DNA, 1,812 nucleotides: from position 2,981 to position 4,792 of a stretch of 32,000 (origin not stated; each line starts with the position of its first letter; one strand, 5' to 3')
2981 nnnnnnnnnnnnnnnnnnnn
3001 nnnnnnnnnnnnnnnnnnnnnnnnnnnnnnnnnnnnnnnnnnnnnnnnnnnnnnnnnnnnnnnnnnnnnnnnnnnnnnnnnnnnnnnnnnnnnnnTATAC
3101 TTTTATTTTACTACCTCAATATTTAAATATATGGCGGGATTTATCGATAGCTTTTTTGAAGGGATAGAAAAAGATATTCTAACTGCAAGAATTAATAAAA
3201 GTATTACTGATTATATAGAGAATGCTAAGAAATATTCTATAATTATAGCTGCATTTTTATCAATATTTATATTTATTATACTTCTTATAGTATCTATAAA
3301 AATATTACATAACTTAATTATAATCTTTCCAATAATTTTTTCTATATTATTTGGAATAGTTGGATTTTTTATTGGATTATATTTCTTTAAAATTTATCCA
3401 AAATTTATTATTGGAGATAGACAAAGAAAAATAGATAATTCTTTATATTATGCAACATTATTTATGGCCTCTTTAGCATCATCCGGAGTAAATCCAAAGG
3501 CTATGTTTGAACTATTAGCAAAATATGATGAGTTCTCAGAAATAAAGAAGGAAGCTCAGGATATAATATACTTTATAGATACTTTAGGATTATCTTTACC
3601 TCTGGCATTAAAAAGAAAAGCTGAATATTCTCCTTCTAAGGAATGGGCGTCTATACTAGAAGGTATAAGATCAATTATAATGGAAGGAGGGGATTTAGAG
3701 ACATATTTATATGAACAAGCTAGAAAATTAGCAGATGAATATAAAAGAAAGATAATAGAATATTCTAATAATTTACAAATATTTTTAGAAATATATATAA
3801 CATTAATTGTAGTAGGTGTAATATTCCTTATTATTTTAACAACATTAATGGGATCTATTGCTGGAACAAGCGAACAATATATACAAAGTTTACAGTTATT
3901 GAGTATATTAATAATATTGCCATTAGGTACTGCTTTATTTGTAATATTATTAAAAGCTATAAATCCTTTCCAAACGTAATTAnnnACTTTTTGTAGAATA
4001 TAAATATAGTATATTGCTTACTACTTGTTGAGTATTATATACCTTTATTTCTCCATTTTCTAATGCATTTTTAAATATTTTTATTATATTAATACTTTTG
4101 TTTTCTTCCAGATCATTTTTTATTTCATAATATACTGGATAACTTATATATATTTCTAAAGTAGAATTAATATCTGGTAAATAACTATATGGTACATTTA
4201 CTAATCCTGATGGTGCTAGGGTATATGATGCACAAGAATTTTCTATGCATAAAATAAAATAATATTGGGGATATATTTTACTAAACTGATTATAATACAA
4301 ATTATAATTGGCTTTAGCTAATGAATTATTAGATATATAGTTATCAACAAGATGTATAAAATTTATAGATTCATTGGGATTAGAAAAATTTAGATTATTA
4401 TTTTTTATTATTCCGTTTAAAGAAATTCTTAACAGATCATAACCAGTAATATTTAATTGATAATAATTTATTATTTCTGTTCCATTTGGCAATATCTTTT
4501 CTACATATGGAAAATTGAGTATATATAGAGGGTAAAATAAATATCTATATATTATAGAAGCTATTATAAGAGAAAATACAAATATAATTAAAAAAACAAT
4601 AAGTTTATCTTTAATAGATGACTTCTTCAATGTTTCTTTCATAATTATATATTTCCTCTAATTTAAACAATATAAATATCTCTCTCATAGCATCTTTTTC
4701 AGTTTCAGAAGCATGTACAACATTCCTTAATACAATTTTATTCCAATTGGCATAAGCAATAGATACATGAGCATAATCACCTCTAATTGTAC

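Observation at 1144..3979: FlaJ/TadC platform protein encoded as two single-domain halves transcribed head-to-head, with a co-oriented pilin-like gene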

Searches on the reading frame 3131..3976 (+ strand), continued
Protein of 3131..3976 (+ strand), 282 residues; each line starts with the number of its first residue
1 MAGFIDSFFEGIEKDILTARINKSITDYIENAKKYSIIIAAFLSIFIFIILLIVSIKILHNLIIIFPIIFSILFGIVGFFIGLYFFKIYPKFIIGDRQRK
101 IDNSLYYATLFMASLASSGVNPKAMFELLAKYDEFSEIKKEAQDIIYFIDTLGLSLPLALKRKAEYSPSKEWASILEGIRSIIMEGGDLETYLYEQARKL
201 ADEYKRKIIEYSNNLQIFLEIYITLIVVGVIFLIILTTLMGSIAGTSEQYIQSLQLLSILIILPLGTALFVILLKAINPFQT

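Call 61: search_protein_families(library=ncbifam, proteins=[L001:8158-9960:+, L001:10001-10849:+, L001:10856-11815:+, L001:6111-6614:+, L001:7718-8146:+], max_evalue=0.01)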
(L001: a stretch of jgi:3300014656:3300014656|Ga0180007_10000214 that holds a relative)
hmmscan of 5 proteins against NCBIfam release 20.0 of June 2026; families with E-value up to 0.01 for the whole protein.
L001:8158-9960:+ (601 aa): 20 families
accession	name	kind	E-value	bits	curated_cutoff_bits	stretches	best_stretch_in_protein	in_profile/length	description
NF058587.1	archaellum_moto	equivalog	3.4e-118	395.7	550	1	133-585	63-518/527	archaellum flagellar ATPase motor FlaI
NF053672.1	bindosome_BasE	exception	3e-54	184.6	1000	1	203-587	127-510/512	bindosome assembly system ATPase subunit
TIGR03819.1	heli_sec_ATPase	hypoth_equivalog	2e-48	165.4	373.15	1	184-467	19-298/340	TadA family conjugal transfer-associated ATPase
TIGR02788.1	VirB11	equivalog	4.6e-36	124.4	249.95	2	337-467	135-263/308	P-type DNA transfer ATPase VirB11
TIGR02782.1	TrbB_P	equivalog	1.7e-34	119.5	304.55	1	259-513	50-300/303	P-type conjugative transfer ATPase TrbB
NF010475.0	PRK13900.1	equivalog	2.4e-31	109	389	2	337-465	151-278/333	type IV secretion system ATPase VirB11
NF010469.0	PRK13894.1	subfamily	1.1e-28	100.5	508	1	266-518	70-319/320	conjugal transfer ATPase TrbB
NF010407.0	PRK13833.1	subfamily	9e-24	84.5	499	1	266-518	65-312/323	conjugal transfer protein TrbB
NF010425.0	PRK13851.1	equivalog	2.8e-20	72.5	461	1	337-466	153-280/344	type IV secretion system protein VirB11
NF041000.1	ATPase_ComGA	equivalog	7e-15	54.7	300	1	349-469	131-245/267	competence type IV pilus ATPase ComGA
NF007755.0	PRK10436.1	equivalog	9.6e-12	44.3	617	1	348-501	221-366/465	type II secretion system protein GspE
TIGR02533.1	type_II_gspE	equivalog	2.4e-11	43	630.25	1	349-467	246-357/486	type II secretion system ATPase GspE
TIGR01420.1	pilT_fam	subfamily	3.3e-11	43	319.1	1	348-467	124-240/343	PilT/PilU family type 4a pilus ATPase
TIGR02538.1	type_IV_pilB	equivalog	9.4e-11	41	675.65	1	349-468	319-431/564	type IV-A pilus assembly ATPase PilB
TIGR02525.1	plasmid_TraJ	equivalog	5.5e-09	35.5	368.3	1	350-486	153-291/372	plasmid transfer ATPase TraJ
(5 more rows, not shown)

L001:10001-10849:+ (283 aa): 5 families
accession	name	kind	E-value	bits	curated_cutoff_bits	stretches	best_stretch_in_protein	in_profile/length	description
NF004704.2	PRK06041.1-2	equivalog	1.1e-31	110.2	550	1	35-281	7-248/555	archaellar assembly protein ArlJ/FlaJ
NF004705.1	PRK06041.1-3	equivalog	1.3e-13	50.7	400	1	108-275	3-170/465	archaellar assembly protein ArlJ/FlaJ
NF004703.2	PRK06041.1-1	equivalog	5.9e-13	48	570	1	105-273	33-204/525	archaellar assembly protein ArlJ/FlaJ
NF046075.1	UpsF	equivalog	1.1e-12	47.5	400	1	51-258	33-236/484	membrane pilin protein UpsF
NF053673.1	bindosome_BasF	exception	4.7e-12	45.3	1300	1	49-260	145-348/656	bindosome assembly system membrane anchoring protein BasF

L001:10856-11815:+ (320 aa): 4 families
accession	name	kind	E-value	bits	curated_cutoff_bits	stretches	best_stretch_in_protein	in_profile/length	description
NF004705.1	PRK06041.1-3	equivalog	2e-12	46.8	400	1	11-208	192-388/465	archaellar assembly protein ArlJ/FlaJ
NF004704.2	PRK06041.1-2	equivalog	8.8e-09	34.6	550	1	44-200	305-463/555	archaellar assembly protein ArlJ/FlaJ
NF004703.2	PRK06041.1-1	equivalog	2.3e-08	32.8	570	1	10-212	232-427/525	archaellar assembly protein ArlJ/FlaJ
NF046075.1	UpsF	equivalog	0.002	17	400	1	32-168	278-408/484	membrane pilin protein UpsF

L001:6111-6614:+ (168 aa): 2 families
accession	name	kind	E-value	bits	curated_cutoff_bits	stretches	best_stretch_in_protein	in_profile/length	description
TIGR02537.2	arch_flag_Nterm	domain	8.6e-08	31.6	20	1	2-31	2-31/33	archaellin/type IV pilin N-terminal domain-containing protein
NF046073.1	UpsA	equivalog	0.00018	21.6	130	1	2-35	1-34/136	pilin subunit UpsA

L001:7718-8146:+ (143 aa): 0 families

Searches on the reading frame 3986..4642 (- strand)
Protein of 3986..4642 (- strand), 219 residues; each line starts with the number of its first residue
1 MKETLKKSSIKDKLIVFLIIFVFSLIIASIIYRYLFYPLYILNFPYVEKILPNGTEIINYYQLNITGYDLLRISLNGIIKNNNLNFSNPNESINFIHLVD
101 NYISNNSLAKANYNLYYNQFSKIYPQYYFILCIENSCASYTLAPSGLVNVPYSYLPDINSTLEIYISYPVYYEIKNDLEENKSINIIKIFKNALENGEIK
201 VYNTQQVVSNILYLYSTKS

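Call 3: search_protein_families(library=pfam, proteins=[window:3986-4642:-], max_evalue=1)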
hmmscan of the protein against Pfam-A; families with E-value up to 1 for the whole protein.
window:3986-4642:- (219 aa): 2 families
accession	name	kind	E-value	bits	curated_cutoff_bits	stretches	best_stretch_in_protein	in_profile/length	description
PF23476.1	DUF7132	-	0.02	15.5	27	1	101-136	31-66/106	Family of unknown function (DUF7132)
PF23906.1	DUF7248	-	0.3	11.6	27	1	10-32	8-30/58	Family of unknown function (DUF7248)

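Call 4: search_protein_families(library=ncbifam, proteins=[window:3986-4642:-], max_evalue=1)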
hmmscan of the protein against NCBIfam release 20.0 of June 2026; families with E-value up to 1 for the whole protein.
window:3986-4642:- (219 aa): 0 families
